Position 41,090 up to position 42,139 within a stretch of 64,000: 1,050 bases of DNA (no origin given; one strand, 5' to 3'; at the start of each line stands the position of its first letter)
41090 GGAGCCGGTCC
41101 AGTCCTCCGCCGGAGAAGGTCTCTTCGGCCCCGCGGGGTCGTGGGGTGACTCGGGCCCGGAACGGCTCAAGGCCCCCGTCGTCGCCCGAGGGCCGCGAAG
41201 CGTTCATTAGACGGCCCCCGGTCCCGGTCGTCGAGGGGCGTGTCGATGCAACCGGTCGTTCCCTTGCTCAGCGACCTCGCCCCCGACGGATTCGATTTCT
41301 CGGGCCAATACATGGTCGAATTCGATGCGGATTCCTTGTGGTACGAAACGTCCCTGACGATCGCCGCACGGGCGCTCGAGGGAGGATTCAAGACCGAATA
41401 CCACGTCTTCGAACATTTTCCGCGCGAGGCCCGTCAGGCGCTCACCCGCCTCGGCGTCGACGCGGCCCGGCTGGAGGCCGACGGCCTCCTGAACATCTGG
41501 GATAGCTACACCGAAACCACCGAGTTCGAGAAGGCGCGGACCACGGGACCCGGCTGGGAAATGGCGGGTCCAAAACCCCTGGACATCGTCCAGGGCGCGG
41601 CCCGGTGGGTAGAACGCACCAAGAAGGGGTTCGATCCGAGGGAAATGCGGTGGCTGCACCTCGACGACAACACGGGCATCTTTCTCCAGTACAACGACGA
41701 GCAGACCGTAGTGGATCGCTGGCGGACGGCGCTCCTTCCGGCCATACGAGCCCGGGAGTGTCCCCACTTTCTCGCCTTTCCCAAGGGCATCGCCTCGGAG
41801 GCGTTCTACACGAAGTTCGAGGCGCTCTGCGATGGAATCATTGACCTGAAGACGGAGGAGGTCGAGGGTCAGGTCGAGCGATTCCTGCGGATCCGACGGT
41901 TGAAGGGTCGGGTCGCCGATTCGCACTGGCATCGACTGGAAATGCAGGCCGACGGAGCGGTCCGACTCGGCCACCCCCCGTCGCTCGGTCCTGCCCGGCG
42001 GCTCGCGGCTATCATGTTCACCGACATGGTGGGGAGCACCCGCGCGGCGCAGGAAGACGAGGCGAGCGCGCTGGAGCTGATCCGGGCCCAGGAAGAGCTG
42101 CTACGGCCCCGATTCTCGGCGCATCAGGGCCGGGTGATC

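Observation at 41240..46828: Two paralogous class III nucleotide cyclase / TolB-like / TPR proteins, one with a P-loop-less RecA/KaiC-like N-domain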

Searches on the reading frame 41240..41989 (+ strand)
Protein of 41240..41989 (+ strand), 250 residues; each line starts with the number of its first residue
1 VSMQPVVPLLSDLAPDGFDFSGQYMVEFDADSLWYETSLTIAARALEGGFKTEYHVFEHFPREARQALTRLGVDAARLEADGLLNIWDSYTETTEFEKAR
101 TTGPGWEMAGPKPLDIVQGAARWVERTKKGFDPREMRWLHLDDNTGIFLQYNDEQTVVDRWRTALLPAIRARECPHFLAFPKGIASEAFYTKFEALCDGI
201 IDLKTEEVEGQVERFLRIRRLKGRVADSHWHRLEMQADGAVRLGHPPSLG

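Call 11: search_protein_representatives(protein=window:41240-41989:+)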
Query: 250 residues. Proteins with E-value up to 0.001 (for the whole library): 221; up to 1e-10: 122; up to 1e-30: 40. The best 150 are listed.
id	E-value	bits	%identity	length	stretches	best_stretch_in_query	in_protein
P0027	1.4e-80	287.2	58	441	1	7-245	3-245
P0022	2.5e-78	279.8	54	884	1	7-242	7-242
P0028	3.7e-64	233.3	52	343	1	26-242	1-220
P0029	2.6e-58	214.1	42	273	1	6-243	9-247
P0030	3.1e-57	210.6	40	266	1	3-244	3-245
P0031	7.1e-57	209.4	41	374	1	4-248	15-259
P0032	3.4e-55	203.9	43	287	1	8-243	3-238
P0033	1.2e-54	202.2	41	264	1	7-243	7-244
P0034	1.6e-54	201.7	43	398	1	8-244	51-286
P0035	3.1e-54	200.8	41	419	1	6-245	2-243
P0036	3.6e-52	194.0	41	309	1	6-244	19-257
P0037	1.1e-51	192.4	40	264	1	7-244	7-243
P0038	1.0e-50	189.2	42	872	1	25-242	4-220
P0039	1.2e-50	189.1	41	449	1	5-243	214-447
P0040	1.4e-49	185.5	40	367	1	9-245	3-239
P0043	2.0e-46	175.2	40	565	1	7-243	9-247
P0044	4.6e-46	174.0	41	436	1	7-241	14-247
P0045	7.0e-45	170.1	38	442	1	8-235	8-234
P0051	1.3e-41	159.4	35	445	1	7-244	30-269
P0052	2.1e-41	158.8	39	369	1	5-243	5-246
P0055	2.0e-37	145.7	38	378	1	9-246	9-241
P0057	6.3e-37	144.1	40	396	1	27-239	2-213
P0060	4.0e-33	131.6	33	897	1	11-239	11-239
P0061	5.2e-33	131.2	37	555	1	7-246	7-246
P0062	6.1e-33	131.0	35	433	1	5-247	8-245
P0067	1.0e-29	120.4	33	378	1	7-242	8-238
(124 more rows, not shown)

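Call 12: search_protein_families(library=pfam, proteins=[P0027, P0031, P0034, P0035, P0039, P0043, P0044, P0045, P0051, P0061], max_evalue=0.001)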
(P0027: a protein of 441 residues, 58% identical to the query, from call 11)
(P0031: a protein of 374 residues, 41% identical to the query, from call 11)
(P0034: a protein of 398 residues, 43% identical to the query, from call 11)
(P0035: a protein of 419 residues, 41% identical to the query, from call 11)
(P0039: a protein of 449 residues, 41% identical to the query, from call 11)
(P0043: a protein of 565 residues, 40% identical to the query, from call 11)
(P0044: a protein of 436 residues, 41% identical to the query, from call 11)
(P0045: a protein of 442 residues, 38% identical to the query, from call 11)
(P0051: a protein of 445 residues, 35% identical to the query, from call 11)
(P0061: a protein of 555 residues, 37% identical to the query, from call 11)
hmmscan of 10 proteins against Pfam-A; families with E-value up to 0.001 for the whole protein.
P0027 (441 aa): 1 family
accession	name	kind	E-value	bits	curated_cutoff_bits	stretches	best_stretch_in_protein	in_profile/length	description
PF00211.25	Guanylate_cyc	-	5.4e-22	78.7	21.9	1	255-392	9-158/183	Adenylate and Guanylate cyclase catalytic domain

P0031 (374 aa): 1 family
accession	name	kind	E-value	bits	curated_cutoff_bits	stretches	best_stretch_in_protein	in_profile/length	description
PF06745.19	ATPase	-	1.3e-05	25.1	26.6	1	22-257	9-229/231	KaiC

P0034 (398 aa): 1 family
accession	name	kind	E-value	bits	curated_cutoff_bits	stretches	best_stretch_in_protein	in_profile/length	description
PF06745.19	ATPase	-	6.5e-06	26.1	26.6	1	88-271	44-213/231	KaiC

P0035 (419 aa): 2 families
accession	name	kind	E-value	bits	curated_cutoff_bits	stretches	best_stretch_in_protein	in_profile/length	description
PF00211.25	Guanylate_cyc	-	3.2e-22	79.5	21.9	1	254-412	9-179/183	Adenylate and Guanylate cyclase catalytic domain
PF06745.19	ATPase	-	4.2e-07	30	26.6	1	41-239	44-224/231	KaiC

P0039 (449 aa): 2 families
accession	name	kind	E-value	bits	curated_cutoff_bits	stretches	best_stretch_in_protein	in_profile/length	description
PF00211.25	Guanylate_cyc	-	2.8e-17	63.3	21.9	1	16-175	9-181/183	Adenylate and Guanylate cyclase catalytic domain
PF06745.19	ATPase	-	4.7e-07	29.9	26.6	1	218-314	7-104/231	KaiC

P0043 (565 aa): 3 families
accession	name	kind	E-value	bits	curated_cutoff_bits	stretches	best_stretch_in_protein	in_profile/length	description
PF06745.19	ATPase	-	6.3e-09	36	26.6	1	43-243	39-223/231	KaiC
PF00004.35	AAA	-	3.1e-06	28.1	21.2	1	334-429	2-110/131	ATPase family associated with various cellular activities (AAA)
PF05673.19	DUF815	-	0.00076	19.1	23.8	0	326-429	49-150/249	Protein of unknown function (DUF815)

P0044 (436 aa): 1 family
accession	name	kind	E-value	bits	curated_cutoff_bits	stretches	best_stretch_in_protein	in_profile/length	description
PF00211.25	Guanylate_cyc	-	2.1e-17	63.8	21.9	1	262-395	9-161/183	Adenylate and Guanylate cyclase catalytic domain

P0045 (442 aa): 1 family
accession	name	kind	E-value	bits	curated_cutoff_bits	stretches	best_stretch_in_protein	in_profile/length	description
PF00211.25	Guanylate_cyc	-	4.1e-15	56.3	21.9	1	273-423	9-173/183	Adenylate and Guanylate cyclase catalytic domain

P0051 (445 aa): 2 families
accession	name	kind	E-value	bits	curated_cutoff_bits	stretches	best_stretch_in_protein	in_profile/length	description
PF00211.25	Guanylate_cyc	-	7.3e-13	48.9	21.9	1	292-444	10-181/183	Adenylate and Guanylate cyclase catalytic domain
PF06745.19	ATPase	-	0.00061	19.7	26.6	0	68-265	44-224/231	KaiC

P0061 (555 aa): 2 families
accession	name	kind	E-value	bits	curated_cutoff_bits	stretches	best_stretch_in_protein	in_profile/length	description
PF00004.35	AAA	-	2.9e-10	41.1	21.2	1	324-419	2-110/131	ATPase family associated with various cellular activities (AAA)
PF13191.12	AAA_16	-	0.00055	20.9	32.6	0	321-347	25-51/167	AAA ATPase domain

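Call 13: search_protein_families(library=pfam, proteins=[P0062, P0060, P0038, P0040, P0052, P0055, P0057, P0067, P0029, P0030], max_evalue=0.001)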
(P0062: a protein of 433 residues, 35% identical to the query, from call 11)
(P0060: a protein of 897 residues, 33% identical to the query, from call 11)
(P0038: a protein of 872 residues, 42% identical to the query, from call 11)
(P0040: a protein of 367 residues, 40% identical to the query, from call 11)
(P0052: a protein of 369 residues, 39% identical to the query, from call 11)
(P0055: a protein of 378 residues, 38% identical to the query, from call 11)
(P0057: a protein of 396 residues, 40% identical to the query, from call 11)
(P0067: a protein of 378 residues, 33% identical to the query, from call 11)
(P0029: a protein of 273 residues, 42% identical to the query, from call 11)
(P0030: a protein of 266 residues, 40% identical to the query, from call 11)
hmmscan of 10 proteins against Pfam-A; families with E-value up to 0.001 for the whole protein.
P0062 (433 aa): 1 family
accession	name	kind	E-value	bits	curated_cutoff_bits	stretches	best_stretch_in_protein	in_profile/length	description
PF00211.25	Guanylate_cyc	-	6.1e-13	49.2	21.9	1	265-422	10-179/183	Adenylate and Guanylate cyclase catalytic domain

P0060 (897 aa): 11 families
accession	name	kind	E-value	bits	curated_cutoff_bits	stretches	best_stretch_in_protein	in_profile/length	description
PF00211.25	Guanylate_cyc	-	1.7e-21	77.1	21.9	1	260-417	10-178/183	Adenylate and Guanylate cyclase catalytic domain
PF13414.12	TPR_11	-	1.6e-17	63.4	26.8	1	735-765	1-31/42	TPR repeat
PF14559.12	TPR_19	-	9.9e-15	55.1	25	2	675-725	6-56/68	Tetratricopeptide repeat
PF07719.23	TPR_2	-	1.2e-13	50.5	27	1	735-760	8-33/34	Tetratricopeptide repeat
PF13428.12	TPR_14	-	2.1e-10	40.6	23.5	0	696-729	3-36/44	Tetratricopeptide repeat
PF13431.12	TPR_17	-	9.7e-10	38.4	24.4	0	684-714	3-33/34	Tetratricopeptide repeat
PF13181.12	TPR_8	-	1.5e-09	37.7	25.7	0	735-760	8-33/34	Tetratricopeptide repeat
PF00515.34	TPR_1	-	2.1e-08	34.1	27.8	1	735-761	8-34/34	Tetratricopeptide repeat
PF13432.12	TPR_16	-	9.4e-08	32.8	32.7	1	701-760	4-63/65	Tetratricopeptide repeat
PF12895.13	ANAPC3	-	0.00022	21.9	27.2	0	736-786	31-80/82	Anaphase-promoting complex, cyclosome, subunit 3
PF13424.12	TPR_12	-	0.00035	21.1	30.1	1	696-759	5-76/77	Tetratricopeptide repeat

P0038 (872 aa): 14 families
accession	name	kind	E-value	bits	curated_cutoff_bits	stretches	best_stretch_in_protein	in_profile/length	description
PF07719.23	TPR_2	-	1.9e-18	65.4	27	0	714-739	8-33/34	Tetratricopeptide repeat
PF14559.12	TPR_19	-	2.1e-17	63.7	25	2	654-709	6-61/68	Tetratricopeptide repeat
PF00211.25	Guanylate_cyc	-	5e-15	56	21.9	1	238-367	10-152/183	Adenylate and Guanylate cyclase catalytic domain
PF13428.12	TPR_14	-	2.5e-14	52.8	23.5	0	640-681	2-43/44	Tetratricopeptide repeat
PF00515.34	TPR_1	-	3e-14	52.5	27.8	1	714-739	8-33/34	Tetratricopeptide repeat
PF13431.12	TPR_17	-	2.2e-12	46.6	24.4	1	662-693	2-33/34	Tetratricopeptide repeat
PF13414.12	TPR_11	-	9e-12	44.9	26.8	1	653-687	8-42/42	TPR repeat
PF13432.12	TPR_16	-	1.1e-11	45.4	32.7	1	645-704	3-62/65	Tetratricopeptide repeat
PF13181.12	TPR_8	-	1.2e-09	37.9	25.7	0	714-739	8-33/34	Tetratricopeptide repeat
PF07721.20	TPR_4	-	4.1e-06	27.3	27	0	678-694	6-22/26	Tetratricopeptide repeat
PF13424.12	TPR_12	-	1.2e-05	25.8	30.1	0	714-737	52-75/77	Tetratricopeptide repeat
PF13176.12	TPR_7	-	3.4e-05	24.1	27.9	0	714-738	6-32/36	Tetratricopeptide repeat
PF12569.14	NatA_aux_su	-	0.00012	21.7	33.3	0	712-794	197-279/515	N-terminal acetyltransferase A, auxiliary subunit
PF13429.12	TPR_15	-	0.00027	20.9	26.2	0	689-832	129-241/280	Tetratricopeptide repeat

P0040 (367 aa): 1 family
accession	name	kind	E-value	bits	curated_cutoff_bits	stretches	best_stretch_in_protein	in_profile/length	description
PF00440.29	TetR_N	-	0.00072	19.7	24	0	282-311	18-47/47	Bacterial regulatory proteins, tetR family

P0052 (369 aa): 1 family
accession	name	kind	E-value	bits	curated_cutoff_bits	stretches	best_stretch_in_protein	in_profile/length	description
PF06745.19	ATPase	-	6.9e-07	29.3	26.6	0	52-100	51-99/231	KaiC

P0055 (378 aa): 0 families

P0057 (396 aa): 1 family
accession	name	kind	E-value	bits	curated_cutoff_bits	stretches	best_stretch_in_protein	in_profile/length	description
PF00211.25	Guanylate_cyc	-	7e-12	45.7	21.9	1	229-386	9-179/183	Adenylate and Guanylate cyclase catalytic domain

P0067 (378 aa): 0 families

P0029 (273 aa): 1 family
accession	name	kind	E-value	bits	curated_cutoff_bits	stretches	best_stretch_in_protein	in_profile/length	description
PF06745.19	ATPase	-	8.8e-09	35.5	26.6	1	13-241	8-221/231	KaiC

P0030 (266 aa): 1 family
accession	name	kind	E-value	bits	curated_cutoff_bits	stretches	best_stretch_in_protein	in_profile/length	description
PF06745.19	ATPase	-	2.2e-09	37.4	26.6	1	9-231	7-214/231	KaiC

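Call 27: predict_structure(alignment_id=A2)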
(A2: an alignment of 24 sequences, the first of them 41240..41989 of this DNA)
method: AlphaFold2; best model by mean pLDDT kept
length: 250 residues; sequences in the alignment: 24
mean_pLDDT: 90.7   pTM: 0.88
mean pLDDT of the five models: 90.7, 89.6, 89.4, 89.1, 88.3
residues with pLDDT >= 90: 201; 70-90: 26; 50-70: 11; < 50: 12
segments of 3 or more residues with pLDDT < 50: 99-109
pLDDT, mean of each block of 10 residues (from residue 1): 76 94 98 98 96 96 98 98 95 64 47 71 94 95 94 93 95 97 97 98 97 98 96 97 86
secondary structure, 60 per line:
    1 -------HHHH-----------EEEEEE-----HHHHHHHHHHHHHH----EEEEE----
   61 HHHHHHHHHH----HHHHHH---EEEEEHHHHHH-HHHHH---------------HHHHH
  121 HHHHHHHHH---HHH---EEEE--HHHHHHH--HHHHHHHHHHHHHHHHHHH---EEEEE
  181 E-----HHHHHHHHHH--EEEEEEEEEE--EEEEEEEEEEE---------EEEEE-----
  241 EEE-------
elements in order: H8-11 E23-28 H34-47 E52-56 H61-70 H75-80 E84-88 H89-94 H96-100 H116-129 E139-142 H145-151 H154-172 E176-181 H187-196 E199-208 E211-221 E231-235 E241-243

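Call 30: fold_search(model_id=the predicted structure, library=pdb)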
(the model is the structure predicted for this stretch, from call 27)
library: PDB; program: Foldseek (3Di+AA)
matches with E <= 10: 1525; with E <= 0.001: 572
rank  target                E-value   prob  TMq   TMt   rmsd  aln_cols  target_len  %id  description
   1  8zn5_B                4.3e-14  1.00  0.69  0.40   4.7       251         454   17  Crystal Structure of Designed Clock Protein KaiC (released 2025-04-16)
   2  8zn5_F                1.1e-13  1.00  0.69  0.41   4.8       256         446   16  Crystal Structure of Designed Clock Protein KaiC (released 2025-04-16)
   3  7s65_B                1.4e-13  1.00  0.69  0.39   4.5       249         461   13  Compressed conformation of nighttime state KaiC (released 2021-09-22)
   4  8fwj_A                2.2e-13  1.00  0.68  0.33   4.9       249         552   20  Structure of dodecameric KaiC-RS-S413E/S414E complexed with KaiB-RS solved by cryo-EM (released 2023-03-22)
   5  8zn6_I                3.4e-13  1.00  0.67  0.38   5.2       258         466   14  Crystal Structure of Designed Clock Protein KaiC (released 2025-04-16)
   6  8zn5_E                4.3e-13  1.00  0.68  0.39   4.3       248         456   17  Crystal Structure of Designed Clock Protein KaiC (released 2025-04-16)
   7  8fwi_A                5.5e-13  1.00  0.66  0.33   4.9       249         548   20  Structure of dodecameric KaiC-RS-S413E/S414E solved by cryo-EM (released 2023-03-22)
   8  8zn5_J                5.8e-13  1.00  0.69  0.40   4.5       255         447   15  Crystal Structure of Designed Clock Protein KaiC (released 2025-04-16)
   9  8zn6_L                7.4e-13  1.00  0.73  0.41   3.9       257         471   13  Crystal Structure of Designed Clock Protein KaiC (released 2025-04-16)
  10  8zn7_F                7.9e-13  1.00  0.68  0.39   5.1       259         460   14  Crystal Structure of Designed Clock Protein KaiC (released 2025-04-16)
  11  8zn5_C                1.2e-12  1.00  0.69  0.39   5.4       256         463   15  Crystal Structure of Designed Clock Protein KaiC (released 2025-04-16)
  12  8zn7_D                1.7e-12  1.00  0.69  0.39   4.6       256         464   14  Crystal Structure of Designed Clock Protein KaiC (released 2025-04-16)
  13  3k09_D                1.9e-12  1.00  0.66  0.37   4.6       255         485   18  Crystal structure of the phosphorylation-site mutant S431D of the KaiC circadian clock protein (released 2010-03-31)
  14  3k0c_D                2.1e-12  1.00  0.69  0.38   4.7       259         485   16  Crystal structure of the phosphorylation-site double mutant S431A/T432E of the KaiC circadian clock protein (released 2010-03-31)
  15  3k0f_B                2.1e-12  1.00  0.65  0.36   4.9       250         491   17  Crystal structure of the phosphorylation-site double mutant T426A/T432A of the KaiC circadian clock protein (released 2010-03-31)
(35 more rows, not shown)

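Call 44: find_related_loci(query=A3, collection=genome_contigs, flank=4000)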
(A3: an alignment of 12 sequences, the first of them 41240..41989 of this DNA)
Query A3 (250 aa) in genome_contigs; peptide patterns used: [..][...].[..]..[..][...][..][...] (x = any residue, [..] = any of these).
210 stretches matched a pattern; 44 encode a relative of the query (tblastn E <= 1e-3); 43 distinct loci.
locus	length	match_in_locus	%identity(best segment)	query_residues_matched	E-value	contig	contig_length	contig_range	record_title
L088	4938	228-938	73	7-243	5e-118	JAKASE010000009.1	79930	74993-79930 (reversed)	MAG: Thermoplasmata archaeon isolate YP1.bin27 NODE_315_length_79930_cov_15.900455, whole genome shotgun sequence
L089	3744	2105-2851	67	1-247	2e-116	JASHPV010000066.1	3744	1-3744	MAG: Thermoplasmata archaeon isolate JOPF058 JOPF_A143_contig_37506, whole genome shotgun sequence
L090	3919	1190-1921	57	7-244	2e-95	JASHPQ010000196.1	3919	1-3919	MAG: Nitrososphaerales archaeon isolate JOPF053 JOPF_AWAY_contig_795453, whole genome shotgun sequence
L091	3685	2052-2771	60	7-243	5e-94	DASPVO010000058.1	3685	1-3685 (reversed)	MAG TPA_asm: Nitrososphaerales archaeon isolate SMAG_U12331 k141_2039391, whole genome shotgun sequence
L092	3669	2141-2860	59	7-243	1e-92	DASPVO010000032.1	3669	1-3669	MAG TPA_asm: Nitrososphaerales archaeon isolate SMAG_U12331 k141_1267509, whole genome shotgun sequence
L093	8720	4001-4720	57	7-243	2e-87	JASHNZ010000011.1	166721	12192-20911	MAG: Nitrososphaerales archaeon isolate JOPF010 JOPF_N04C_contig_11549, whole genome shotgun sequence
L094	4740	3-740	45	1-243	2e-66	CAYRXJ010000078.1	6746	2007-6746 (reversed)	MAG TPA_asm: uncultured Candidatus Bathyarchaeia archaeon isolate SRP273308_co1_258 genome assembly, contig: NODE_19439_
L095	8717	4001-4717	43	1-243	1e-65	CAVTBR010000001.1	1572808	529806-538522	MAG: Candidatus Bathyarchaeota archaeon isolate MFD02248.bin.2.56 genome assembly, contig: contig_32965, whole genome sh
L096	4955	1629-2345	44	1-243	3e-63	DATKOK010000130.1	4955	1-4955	MAG TPA_asm: Candidatus Methylomirabilota bacterium isolate SMAG_U14762 k141_2874182, whole genome shotgun sequence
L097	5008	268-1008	42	1-243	1e-62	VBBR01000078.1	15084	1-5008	MAG: Candidatus Bathyarchaeota archaeon isolate BA_23 14_0903_13_30cm_scaffold_2709571, whole genome shotgun sequence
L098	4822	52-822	41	1-250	3e-62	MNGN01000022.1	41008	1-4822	MAG: Crenarchaeota archaeon 13_1_40CM_3_52_17 13_1_40cm_3_scaffold_1338, whole genome shotgun sequence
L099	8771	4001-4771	41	1-250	4e-62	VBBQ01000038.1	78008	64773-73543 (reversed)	MAG: Candidatus Bathyarchaeota archaeon isolate BA_22 14_1009_05_40cm_scaffold_626, whole genome shotgun sequence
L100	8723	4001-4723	42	7-243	2e-61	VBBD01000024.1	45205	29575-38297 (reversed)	MAG: Candidatus Bathyarchaeota archaeon isolate BA_9 14_0929_09_40cm_scaffold_468, whole genome shotgun sequence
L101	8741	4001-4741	40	1-243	5e-61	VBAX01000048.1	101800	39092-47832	MAG: Candidatus Bathyarchaeota archaeon isolate BA_3 14_1009_13_20cm_scaffold_29, whole genome shotgun sequence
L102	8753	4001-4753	41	7-250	1e-60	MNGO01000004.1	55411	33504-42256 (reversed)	MAG: Crenarchaeota archaeon 13_1_40CM_3_52_10 13_1_40cm_3_scaffold_928, whole genome shotgun sequence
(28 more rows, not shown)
